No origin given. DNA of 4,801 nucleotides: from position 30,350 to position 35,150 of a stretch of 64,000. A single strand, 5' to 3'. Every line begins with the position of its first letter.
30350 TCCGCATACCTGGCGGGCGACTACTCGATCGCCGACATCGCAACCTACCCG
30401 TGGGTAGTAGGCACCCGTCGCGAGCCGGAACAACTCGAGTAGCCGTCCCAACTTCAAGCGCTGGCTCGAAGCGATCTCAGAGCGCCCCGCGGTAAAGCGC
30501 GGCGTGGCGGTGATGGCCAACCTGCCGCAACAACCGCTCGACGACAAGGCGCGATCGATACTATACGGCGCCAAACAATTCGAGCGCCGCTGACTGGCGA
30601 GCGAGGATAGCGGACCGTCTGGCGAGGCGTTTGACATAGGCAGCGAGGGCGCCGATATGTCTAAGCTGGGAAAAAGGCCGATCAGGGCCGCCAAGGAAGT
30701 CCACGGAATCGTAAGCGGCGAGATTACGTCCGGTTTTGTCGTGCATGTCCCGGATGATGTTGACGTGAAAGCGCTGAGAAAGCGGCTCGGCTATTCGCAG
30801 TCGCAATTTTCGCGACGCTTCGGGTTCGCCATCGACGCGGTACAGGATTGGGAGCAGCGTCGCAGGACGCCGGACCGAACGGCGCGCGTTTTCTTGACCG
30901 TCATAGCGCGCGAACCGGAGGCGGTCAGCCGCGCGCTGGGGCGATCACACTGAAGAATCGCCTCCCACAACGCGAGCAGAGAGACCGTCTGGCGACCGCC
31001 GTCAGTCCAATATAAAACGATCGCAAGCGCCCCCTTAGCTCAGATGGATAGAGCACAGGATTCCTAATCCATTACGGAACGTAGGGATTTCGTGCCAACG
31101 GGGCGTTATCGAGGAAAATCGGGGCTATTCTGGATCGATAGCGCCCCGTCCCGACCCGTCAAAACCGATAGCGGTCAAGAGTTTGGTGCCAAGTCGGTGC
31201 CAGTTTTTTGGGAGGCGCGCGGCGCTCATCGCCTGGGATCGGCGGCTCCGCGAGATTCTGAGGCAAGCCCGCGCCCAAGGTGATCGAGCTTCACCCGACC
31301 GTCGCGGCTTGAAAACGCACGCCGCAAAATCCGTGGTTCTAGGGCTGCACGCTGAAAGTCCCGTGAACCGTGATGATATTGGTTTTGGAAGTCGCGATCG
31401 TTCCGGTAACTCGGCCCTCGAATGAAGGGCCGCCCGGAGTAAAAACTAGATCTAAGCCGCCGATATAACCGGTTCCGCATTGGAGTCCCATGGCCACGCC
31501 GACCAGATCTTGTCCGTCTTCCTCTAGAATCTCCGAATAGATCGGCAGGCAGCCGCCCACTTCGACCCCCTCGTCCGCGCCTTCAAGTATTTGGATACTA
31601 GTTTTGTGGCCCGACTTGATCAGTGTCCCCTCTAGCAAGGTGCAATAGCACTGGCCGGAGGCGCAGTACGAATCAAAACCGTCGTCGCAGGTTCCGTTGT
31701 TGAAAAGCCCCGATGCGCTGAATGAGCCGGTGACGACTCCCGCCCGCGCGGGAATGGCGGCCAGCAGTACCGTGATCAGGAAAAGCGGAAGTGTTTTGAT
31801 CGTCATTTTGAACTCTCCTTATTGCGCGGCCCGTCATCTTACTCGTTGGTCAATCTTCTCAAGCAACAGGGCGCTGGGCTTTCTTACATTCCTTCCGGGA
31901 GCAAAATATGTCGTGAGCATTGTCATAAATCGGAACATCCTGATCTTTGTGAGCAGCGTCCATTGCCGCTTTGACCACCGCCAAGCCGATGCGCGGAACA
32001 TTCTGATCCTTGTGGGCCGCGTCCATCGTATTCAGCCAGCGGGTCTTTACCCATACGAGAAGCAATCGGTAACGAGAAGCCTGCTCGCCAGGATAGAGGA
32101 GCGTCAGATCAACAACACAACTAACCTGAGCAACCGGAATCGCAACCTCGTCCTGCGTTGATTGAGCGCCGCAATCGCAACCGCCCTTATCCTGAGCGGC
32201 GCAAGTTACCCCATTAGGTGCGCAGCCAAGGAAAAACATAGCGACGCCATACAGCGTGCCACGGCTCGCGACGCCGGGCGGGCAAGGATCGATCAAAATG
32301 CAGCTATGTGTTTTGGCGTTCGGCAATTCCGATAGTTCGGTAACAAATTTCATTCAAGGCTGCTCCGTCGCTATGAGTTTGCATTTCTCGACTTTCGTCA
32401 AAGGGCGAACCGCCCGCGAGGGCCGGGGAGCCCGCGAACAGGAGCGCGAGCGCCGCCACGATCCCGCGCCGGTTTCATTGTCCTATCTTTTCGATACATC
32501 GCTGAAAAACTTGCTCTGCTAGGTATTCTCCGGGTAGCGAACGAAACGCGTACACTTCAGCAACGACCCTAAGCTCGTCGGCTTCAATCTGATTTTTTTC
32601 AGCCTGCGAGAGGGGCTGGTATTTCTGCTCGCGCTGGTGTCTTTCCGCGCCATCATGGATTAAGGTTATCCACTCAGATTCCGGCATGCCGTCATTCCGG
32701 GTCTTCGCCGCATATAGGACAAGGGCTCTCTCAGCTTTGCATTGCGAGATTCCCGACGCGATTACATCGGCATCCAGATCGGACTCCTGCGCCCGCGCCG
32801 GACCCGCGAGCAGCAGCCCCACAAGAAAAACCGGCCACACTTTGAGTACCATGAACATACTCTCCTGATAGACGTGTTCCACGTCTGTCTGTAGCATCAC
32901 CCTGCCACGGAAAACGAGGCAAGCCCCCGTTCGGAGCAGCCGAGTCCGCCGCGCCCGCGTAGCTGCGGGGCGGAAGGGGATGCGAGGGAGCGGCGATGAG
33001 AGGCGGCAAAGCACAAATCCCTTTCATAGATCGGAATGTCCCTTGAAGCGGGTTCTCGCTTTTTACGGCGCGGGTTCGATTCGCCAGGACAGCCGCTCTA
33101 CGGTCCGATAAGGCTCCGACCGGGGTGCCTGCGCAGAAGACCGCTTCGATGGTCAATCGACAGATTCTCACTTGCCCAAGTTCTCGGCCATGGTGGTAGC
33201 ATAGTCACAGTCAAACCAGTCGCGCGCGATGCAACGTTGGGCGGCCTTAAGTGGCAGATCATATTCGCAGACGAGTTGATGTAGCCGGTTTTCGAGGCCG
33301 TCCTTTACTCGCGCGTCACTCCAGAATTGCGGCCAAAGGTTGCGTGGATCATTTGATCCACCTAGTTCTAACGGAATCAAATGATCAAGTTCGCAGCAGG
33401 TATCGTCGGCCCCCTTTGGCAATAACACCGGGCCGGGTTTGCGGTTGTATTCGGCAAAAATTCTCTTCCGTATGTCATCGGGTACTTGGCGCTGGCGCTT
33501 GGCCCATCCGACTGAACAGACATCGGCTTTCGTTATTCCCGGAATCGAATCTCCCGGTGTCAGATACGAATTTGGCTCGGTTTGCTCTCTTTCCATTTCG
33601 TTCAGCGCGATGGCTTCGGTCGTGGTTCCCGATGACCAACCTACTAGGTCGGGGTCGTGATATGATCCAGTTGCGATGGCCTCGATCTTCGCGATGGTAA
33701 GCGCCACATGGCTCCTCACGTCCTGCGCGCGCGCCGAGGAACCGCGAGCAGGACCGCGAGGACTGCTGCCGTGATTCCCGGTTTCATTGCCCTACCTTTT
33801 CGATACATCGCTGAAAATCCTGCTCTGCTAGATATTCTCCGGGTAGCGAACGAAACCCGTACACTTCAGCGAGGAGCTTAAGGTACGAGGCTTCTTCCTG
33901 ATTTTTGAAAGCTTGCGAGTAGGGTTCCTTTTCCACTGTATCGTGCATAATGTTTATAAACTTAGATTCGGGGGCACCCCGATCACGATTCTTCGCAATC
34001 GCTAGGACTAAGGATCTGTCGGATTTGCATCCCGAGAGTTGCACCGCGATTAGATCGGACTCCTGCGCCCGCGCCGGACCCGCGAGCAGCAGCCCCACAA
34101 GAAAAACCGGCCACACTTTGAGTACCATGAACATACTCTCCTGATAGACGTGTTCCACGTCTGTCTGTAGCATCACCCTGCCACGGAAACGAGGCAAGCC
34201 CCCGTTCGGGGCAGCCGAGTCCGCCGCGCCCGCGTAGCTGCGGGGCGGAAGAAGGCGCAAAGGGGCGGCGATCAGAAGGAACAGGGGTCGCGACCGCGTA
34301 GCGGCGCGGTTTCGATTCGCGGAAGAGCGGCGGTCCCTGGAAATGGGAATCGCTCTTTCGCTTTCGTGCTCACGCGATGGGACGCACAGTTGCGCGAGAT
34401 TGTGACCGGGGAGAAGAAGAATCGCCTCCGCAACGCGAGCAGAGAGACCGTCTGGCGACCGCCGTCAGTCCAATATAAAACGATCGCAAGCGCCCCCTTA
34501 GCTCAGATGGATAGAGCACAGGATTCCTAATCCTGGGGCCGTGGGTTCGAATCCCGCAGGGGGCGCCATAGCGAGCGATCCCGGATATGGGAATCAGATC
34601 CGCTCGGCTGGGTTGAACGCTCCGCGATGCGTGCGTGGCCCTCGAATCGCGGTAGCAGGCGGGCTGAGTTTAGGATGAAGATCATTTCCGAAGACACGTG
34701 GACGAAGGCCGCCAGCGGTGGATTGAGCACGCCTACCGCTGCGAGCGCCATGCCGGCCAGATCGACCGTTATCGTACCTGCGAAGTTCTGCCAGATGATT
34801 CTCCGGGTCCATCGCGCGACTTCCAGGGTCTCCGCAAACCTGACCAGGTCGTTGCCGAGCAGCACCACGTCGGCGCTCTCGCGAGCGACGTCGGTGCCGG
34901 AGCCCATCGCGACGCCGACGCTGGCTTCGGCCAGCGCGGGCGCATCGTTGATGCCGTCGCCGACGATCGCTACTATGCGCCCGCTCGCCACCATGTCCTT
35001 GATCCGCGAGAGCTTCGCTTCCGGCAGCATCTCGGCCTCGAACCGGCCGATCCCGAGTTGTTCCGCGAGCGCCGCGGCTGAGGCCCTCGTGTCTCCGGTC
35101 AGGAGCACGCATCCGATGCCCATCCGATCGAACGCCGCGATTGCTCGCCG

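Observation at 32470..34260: Duplicated two-gene cassette: small secreted protein translationally coupled (ATGA) to a signal-peptide protein with swappable body (HNH nuclease versus Cys-rich unknown)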

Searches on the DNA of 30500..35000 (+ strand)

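Call 36: search_rna_families(source=window, start=30500, end=35000, threshold=evalue, max_evalue=1)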
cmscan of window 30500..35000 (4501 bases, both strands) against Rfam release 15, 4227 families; matches with E-value up to 1: 2.
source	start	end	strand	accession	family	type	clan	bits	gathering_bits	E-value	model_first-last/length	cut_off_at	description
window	34492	34565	+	RF00005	tRNA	Gene; tRNA;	CL00001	67.8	29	9.1e-14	1-71/71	no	tRNA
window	34492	34566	-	RF04354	Plastid-ycf2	Cis-reg;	-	24.8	65.7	0.066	1-75/75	no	Plastid-ycf2 5UTR RNA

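Call 88: search_dna_similar(query=window:31071-34427:+, collection=plasmids, mode=distant, max_rows=10)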
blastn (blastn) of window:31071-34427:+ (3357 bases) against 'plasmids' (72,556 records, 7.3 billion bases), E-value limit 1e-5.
No match.
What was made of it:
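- Tried and rejected: Islet DNA against plasmids: no match (call 88).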

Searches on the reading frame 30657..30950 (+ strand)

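Call 6: search_protein_families(library=pfam, max_evalue=1, proteins=[window:30657-30950:+])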
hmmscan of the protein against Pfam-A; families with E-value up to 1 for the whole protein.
seq(98 aa): 6 families
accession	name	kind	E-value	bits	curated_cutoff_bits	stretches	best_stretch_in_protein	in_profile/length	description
PF01381.28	HTH_3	-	6.3e-05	23.4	23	1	37-73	1-37/55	Helix-turn-helix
PF13560.12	HTH_31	-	8.7e-05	23.2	27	1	38-76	7-47/64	Helix-turn-helix domain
PF15731.11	MqsA_antitoxin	-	0.00062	20.3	30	1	33-90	70-127/131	Antitoxin component of bacterial toxin-antitoxin system, MqsA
PF12802.13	MarR_2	-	0.038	14.6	27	1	27-53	13-39/61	MarR family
PF13518.12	HTH_28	-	0.039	14.5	25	1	45-71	12-38/52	Helix-turn-helix domain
PF00165.29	HTH_AraC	-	0.2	12.2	26.6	1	44-55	18-29/42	Bacterial regulatory helix-turn-helix proteins, AraC family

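Call 31: search_protein_families(library=ncbifam, max_evalue=1, proteins=[window:30657-30950:+])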
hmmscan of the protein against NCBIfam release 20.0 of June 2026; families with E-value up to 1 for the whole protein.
window:30657-30950:+ (98 aa): 10 families
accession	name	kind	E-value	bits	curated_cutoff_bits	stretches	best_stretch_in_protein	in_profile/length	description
NF041265.1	NadS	equivalog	1.5e-10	41.3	60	1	35-89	33-87/94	NadS family protein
TIGR03830.1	CxxCG_CxxCG_HTH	subfamily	3.7e-09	36.5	61.8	1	35-91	68-124/127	type II TA system antitoxin MqsA family protein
NF007481.0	PRK10072.1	equivalog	8.9e-07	29.3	110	1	36-88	37-89/96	HTH-type transcriptional regulator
TIGR03070.1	couple_hipB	subfamily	0.0082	16.1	71.65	1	37-70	7-40/58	type II toxin-antitoxin system Y4mF family antitoxin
NF046037.1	carphisopro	domain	0.02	15.1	38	1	42-76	6-39/54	carph-isopro domain-containing protein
NF041951.1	phage_RstR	subfamily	0.024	14.9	80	1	37-74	7-44/108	RstR family transcriptional repressor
TIGR02612.1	mob_myst_A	hypoth_equivalog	0.03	14.2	122.6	1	29-68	22-61/150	mobile mystery protein A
NF047542.1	telomere_Tap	equivalog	0.032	12.9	600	1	30-77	15-62/695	telomere-associated protein Tap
NF007257.0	PRK09706.1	subfamily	0.034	13.9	101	1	37-73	10-46/135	transcriptional repressor DicA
NF047593.1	IS66_ISAeme5_TnpA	equivalog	0.13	12.8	28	1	45-88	17-62/79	IS66 family insertion sequence element accessory protein TnpA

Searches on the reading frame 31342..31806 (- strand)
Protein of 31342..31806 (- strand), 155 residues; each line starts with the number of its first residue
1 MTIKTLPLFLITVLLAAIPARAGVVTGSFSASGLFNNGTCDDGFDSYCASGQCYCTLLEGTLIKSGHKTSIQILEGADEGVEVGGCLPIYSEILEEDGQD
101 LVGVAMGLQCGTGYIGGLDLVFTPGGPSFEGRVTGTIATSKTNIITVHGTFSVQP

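Call 6: search_protein_families(library=pfam, max_evalue=1, proteins=[window:31342-31806:-])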
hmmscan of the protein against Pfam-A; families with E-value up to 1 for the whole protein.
seq(155 aa): 0 families

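Call 31: search_protein_families(library=ncbifam, max_evalue=1, proteins=[window:31342-31806:-])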
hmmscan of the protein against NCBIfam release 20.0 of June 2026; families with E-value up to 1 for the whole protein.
window:31342-31806:- (155 aa): 1 family
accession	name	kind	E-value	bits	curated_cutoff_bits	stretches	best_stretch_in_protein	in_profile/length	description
NF047970.1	Leptolysin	equivalog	0.069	11.9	950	1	42-130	373-461/480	M43 family metalopeptidase leptolysin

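Call 50: find_related_loci(query=window:31342-31806:-, collection=metagenome_contigs, flank=5000)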
Query window:31342-31806:- (155 aa) in metagenome_contigs; peptide patterns used: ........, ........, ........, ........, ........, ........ (x = any residue, [..] = any of these).
247 stretches matched a pattern, but none encodes a relative of the query by tblastn (E <= 1e-3).

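Call 75: search_protein_families(library=padloc, max_evalue=1, proteins=[window:31342-31806:-])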
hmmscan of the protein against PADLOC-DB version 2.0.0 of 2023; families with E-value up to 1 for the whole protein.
window:31342-31806:- (155 aa): 0 families

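Call 77: search_protein_families(library=phrogs, max_evalue=0.1, proteins=[window:31342-31806:-])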
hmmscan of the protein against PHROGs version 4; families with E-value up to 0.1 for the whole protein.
window:31342-31806:- (155 aa): 0 families

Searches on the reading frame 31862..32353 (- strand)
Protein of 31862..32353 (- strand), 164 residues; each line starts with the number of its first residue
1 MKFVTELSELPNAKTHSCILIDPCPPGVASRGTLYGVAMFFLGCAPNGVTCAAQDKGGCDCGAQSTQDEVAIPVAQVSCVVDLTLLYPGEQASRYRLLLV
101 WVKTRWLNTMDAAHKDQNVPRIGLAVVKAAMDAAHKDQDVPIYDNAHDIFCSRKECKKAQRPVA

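Call 6: search_protein_families(library=pfam, max_evalue=1, proteins=[window:31862-32353:-])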
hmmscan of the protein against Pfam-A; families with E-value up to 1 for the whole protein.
seq(164 aa): 0 families

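Call 31: search_protein_families(library=ncbifam, max_evalue=1, proteins=[window:31862-32353:-])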
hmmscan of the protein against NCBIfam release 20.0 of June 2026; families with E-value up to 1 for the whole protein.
window:31862-32353:- (164 aa): 0 families

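Call 48: list_cluster_members(proteins=[window:31862-32353:-, window:31342-31806:-, window:30657-30950:+, P0001, P0002, P0003])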
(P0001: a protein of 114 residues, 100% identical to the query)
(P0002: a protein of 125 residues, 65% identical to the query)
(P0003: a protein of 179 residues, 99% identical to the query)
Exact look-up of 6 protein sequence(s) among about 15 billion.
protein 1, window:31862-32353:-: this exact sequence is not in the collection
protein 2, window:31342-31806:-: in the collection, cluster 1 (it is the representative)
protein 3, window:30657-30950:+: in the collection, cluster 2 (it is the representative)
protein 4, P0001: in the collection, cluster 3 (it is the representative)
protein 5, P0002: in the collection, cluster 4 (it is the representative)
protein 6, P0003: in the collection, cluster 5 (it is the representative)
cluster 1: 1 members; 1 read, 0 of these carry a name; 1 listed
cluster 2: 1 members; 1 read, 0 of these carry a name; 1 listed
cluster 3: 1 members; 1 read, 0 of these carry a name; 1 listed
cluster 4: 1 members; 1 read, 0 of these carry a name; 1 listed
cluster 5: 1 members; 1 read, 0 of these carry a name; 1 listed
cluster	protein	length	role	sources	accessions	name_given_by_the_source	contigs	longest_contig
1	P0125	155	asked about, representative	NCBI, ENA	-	-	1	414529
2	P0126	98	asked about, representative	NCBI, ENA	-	-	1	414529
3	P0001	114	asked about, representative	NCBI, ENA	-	-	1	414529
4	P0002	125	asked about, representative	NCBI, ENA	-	-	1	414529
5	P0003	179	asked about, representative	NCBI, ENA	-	-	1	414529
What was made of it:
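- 31859..32353 (-): 164-aa 'Cys-rich' ORF with the tandem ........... duplication. It has no signal peptide of its own and is in a different frame from both the ATGA-coupled start and the signal-like stretch. This exact sequence is not in the protein collection (call 48).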

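Call 49: find_related_loci(query=window:31862-32353:-, collection=genome_contigs, flank=5000)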
Query window:31862-32353:- (164 aa) in genome_contigs; peptide patterns used: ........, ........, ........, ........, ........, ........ (x = any residue, [..] = any of these).
59 stretches matched a pattern, but none encodes a relative of the query by tblastn (E <= 1e-3).
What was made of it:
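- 31859..32353 (-): No relatives in genome_contigs (call 49).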

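Call 75: search_protein_families(library=padloc, max_evalue=1, proteins=[window:31862-32353:-])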
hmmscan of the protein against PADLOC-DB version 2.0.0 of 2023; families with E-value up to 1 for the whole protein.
window:31862-32353:- (164 aa): 0 families

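Call 77: search_protein_families(library=phrogs, max_evalue=0.1, proteins=[window:31862-32353:-])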
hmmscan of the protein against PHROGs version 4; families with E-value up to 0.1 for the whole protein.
window:31862-32353:- (164 aa): 0 families
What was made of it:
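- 31859..32353 (-): No family hit (calls 6, 31, 75, 77).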

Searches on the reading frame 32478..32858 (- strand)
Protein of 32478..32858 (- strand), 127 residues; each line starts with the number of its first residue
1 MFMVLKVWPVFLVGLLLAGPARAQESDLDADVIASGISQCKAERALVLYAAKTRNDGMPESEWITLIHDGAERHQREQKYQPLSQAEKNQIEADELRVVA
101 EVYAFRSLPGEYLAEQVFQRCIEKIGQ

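Call 6: search_protein_families(library=pfam, max_evalue=1, proteins=[window:32478-32858:-])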
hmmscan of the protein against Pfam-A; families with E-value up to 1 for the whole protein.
seq(127 aa): 0 families

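Call 31: search_protein_families(library=ncbifam, max_evalue=1, proteins=[window:32478-32858:-])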
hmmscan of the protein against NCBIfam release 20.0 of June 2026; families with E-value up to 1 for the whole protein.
window:32478-32858:- (127 aa): 0 families

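Call 75: search_protein_families(library=padloc, max_evalue=1, proteins=[window:32478-32858:-])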
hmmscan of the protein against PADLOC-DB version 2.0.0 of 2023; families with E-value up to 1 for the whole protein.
window:32478-32858:- (127 aa): 0 families

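Call 77: search_protein_families(library=phrogs, max_evalue=0.1, proteins=[window:32478-32858:-])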
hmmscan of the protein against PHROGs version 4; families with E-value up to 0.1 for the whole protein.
window:32478-32858:- (127 aa): 1 family
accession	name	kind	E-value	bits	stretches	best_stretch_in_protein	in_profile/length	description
phrog_35251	-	unknown function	0.047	14.5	0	88-104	29-45/65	-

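Call 93: search_dna_similar(query=window:32478-32789:-, collection=phages, mode=protein, max_evalue=10, max_rows=15)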
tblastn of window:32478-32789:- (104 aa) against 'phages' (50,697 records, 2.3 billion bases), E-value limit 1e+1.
Records with a match: 1; places in all: 1; records where one place covers at least 80% of the query: 0.
Best place of each record, by identity: <60% 1.
By first word of the organism name: Bacteriophage 1.
By host as written in the record: - 1.
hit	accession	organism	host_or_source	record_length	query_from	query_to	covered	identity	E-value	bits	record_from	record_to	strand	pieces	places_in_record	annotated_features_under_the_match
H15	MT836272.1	Bacteriophage sp.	human fecal samples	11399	35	79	43%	31.1%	1e+1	31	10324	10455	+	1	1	record has no annotation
